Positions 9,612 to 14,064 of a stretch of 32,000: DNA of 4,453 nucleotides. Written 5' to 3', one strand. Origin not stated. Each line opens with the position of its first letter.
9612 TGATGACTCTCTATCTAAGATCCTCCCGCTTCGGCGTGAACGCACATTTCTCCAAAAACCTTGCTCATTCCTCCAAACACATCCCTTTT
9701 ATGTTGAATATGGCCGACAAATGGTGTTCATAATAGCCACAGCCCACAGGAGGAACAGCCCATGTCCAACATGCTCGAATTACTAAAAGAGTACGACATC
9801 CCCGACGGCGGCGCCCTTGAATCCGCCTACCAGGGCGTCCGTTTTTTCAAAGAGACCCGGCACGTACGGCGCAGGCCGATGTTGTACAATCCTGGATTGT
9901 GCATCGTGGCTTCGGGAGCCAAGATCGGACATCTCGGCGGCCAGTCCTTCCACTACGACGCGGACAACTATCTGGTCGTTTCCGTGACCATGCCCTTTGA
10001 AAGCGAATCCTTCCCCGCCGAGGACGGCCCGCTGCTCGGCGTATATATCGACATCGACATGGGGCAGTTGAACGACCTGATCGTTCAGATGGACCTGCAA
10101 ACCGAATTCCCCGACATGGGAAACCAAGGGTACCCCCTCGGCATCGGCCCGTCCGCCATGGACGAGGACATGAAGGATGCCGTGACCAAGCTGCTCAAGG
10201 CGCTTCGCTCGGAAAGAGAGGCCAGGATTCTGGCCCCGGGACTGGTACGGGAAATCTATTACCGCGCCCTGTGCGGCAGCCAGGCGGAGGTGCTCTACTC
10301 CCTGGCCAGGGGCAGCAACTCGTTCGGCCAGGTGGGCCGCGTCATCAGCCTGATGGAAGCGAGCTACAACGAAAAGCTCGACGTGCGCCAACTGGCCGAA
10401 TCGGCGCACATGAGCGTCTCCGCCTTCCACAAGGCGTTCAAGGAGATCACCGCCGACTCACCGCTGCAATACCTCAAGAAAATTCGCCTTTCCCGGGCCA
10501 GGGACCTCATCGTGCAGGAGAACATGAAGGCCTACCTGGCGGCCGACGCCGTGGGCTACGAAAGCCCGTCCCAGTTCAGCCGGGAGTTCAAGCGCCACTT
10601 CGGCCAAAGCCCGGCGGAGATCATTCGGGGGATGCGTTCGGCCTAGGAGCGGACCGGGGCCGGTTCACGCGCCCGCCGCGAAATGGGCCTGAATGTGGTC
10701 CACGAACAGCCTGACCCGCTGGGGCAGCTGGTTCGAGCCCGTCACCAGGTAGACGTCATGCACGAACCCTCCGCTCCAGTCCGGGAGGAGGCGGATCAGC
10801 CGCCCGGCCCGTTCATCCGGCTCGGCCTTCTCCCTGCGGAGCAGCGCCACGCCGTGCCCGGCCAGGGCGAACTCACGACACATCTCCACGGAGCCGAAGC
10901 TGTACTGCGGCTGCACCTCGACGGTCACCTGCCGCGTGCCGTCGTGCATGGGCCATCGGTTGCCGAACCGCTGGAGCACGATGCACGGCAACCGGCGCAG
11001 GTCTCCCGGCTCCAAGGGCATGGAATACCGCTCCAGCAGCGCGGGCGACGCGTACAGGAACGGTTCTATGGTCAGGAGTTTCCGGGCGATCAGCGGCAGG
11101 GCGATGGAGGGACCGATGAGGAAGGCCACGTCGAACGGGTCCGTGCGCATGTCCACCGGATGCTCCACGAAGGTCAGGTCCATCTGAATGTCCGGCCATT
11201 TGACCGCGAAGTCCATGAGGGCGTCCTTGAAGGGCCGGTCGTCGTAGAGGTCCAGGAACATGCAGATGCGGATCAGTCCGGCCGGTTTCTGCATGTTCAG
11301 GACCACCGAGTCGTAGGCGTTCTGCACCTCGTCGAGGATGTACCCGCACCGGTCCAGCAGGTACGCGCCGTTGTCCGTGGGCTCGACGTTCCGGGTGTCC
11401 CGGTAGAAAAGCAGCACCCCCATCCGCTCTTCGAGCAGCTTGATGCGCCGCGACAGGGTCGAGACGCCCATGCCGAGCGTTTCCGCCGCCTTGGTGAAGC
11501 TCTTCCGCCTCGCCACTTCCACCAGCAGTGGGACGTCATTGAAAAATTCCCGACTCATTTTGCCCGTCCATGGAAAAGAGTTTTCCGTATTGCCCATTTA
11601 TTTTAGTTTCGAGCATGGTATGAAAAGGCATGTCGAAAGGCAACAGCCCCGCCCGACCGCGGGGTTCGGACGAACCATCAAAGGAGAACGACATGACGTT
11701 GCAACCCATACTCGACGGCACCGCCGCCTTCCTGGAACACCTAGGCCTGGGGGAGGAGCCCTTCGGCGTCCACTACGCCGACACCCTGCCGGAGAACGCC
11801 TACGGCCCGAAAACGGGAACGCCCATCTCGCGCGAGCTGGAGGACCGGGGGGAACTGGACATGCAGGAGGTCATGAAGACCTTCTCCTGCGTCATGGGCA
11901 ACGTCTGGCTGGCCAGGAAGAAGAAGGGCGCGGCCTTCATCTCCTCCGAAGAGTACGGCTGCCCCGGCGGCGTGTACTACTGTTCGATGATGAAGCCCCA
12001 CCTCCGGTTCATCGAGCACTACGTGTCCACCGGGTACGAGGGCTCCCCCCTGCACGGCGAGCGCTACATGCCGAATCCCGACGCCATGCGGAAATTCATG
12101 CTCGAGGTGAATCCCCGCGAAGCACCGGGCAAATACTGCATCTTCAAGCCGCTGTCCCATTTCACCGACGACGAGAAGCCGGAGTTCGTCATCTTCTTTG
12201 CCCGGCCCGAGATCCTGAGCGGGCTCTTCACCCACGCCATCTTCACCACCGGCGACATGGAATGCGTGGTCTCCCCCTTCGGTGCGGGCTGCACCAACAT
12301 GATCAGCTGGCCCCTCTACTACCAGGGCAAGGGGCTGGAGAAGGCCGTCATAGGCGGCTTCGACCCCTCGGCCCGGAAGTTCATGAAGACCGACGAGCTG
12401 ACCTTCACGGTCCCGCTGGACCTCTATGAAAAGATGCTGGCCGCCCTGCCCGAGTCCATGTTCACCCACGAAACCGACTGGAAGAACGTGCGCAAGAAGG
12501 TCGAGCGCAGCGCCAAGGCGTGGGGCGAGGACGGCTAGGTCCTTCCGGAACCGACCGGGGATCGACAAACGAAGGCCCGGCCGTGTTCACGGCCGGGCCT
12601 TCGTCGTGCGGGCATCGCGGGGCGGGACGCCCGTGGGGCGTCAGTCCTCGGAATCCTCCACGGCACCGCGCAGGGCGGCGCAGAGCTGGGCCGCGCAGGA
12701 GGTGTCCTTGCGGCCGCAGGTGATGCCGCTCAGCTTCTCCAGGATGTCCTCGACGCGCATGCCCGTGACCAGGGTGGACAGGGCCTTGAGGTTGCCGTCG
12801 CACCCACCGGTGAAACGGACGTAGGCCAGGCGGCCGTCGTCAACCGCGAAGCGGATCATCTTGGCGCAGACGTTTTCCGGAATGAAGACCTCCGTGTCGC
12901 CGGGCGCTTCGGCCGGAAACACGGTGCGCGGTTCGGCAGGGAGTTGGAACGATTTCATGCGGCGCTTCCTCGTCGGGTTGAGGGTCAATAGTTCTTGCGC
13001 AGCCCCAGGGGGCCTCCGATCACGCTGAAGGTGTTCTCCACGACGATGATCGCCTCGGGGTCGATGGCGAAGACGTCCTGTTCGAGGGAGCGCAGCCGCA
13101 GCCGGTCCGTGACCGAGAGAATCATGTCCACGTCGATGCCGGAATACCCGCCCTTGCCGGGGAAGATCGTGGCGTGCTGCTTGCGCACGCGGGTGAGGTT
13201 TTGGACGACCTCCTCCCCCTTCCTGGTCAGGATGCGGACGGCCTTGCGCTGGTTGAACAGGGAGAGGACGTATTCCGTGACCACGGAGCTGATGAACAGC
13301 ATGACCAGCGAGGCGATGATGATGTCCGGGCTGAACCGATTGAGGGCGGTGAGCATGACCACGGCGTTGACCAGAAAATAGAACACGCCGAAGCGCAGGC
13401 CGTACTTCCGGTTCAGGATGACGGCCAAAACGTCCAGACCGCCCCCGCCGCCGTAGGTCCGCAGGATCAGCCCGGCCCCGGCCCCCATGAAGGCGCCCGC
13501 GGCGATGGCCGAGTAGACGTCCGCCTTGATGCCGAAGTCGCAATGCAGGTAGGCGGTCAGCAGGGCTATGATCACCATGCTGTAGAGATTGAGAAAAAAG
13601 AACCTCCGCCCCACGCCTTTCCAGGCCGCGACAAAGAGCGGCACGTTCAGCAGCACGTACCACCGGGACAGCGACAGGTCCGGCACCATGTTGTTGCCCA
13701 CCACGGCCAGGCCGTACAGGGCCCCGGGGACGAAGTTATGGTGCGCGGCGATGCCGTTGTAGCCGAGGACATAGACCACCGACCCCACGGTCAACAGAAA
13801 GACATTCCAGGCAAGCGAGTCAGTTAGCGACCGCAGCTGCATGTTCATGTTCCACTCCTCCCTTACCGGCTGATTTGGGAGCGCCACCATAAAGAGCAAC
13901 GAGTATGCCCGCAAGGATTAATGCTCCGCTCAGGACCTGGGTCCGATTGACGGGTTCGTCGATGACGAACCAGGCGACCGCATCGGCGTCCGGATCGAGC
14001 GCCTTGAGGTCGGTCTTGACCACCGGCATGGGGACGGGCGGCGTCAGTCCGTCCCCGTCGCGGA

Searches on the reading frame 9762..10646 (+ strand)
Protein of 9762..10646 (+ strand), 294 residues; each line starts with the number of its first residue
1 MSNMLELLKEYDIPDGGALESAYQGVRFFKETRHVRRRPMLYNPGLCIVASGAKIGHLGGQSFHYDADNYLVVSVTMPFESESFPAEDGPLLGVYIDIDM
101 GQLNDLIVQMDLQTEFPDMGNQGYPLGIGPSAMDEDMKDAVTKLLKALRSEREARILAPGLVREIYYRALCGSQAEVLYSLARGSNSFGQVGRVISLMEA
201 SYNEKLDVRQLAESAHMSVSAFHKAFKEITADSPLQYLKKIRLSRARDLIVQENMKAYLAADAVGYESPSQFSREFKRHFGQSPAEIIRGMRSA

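Call 48: search_protein_families(library=pfam, proteins=[window:9762-10646:+], max_evalue=0.00001)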
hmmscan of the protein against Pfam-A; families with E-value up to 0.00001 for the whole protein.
window:9762-10646:+ (294 aa): 3 families
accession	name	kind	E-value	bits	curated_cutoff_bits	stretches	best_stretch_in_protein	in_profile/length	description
PF06719.19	AraC_N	-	4.8e-41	140.3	24.2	1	24-176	3-149/150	AraC-type transcriptional regulator N-terminus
PF12833.13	HTH_18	-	3.5e-20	72.5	33.6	1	211-287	1-77/80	Helix-turn-helix domain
PF00165.29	HTH_AraC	-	1.7e-16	60.3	26.6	1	261-289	15-42/42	Bacterial regulatory helix-turn-helix proteins, AraC family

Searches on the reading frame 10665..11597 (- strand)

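Call 48: search_protein_families(library=pfam, proteins=[window:10665-11597:-], max_evalue=0.00001)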
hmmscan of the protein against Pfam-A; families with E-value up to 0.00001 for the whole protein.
window:10665-11597:- (310 aa): 2 families
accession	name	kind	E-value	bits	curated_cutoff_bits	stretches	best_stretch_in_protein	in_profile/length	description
PF03466.25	LysR_substrate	-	1.3e-28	100.3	28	1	104-306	3-208/209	LysR substrate binding domain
PF00126.33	HTH_1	-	2.9e-18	66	26.6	1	20-77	2-59/60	Bacterial regulatory helix-turn-helix protein, lysR family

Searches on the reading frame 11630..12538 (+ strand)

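Call 48: search_protein_families(library=pfam, proteins=[window:11630-12538:+], max_evalue=0.00001)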
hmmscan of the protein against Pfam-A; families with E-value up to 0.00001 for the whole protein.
window:11630-12538:+ (302 aa): 1 family
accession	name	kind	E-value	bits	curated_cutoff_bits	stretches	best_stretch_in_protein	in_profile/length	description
PF02596.20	DUF169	-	6e-37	128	27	1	36-271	4-208/209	Uncharacterised ArCR, COG2043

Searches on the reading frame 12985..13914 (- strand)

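Call 48: search_protein_families(library=pfam, proteins=[window:12985-13914:-], max_evalue=0.00001)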
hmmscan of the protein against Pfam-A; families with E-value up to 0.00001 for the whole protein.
window:12985-13914:- (309 aa): 2 families
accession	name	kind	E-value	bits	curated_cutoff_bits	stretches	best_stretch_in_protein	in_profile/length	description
PF02588.21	YitT_membrane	-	3.8e-44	151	24.3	1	38-240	2-204/205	Uncharacterised 5xTM membrane BCR, YitT family COG1284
PF10035.14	DUF2179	-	1.5e-13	50.8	22.8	1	247-300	2-55/55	Uncharacterized protein conserved in bacteria (DUF2179)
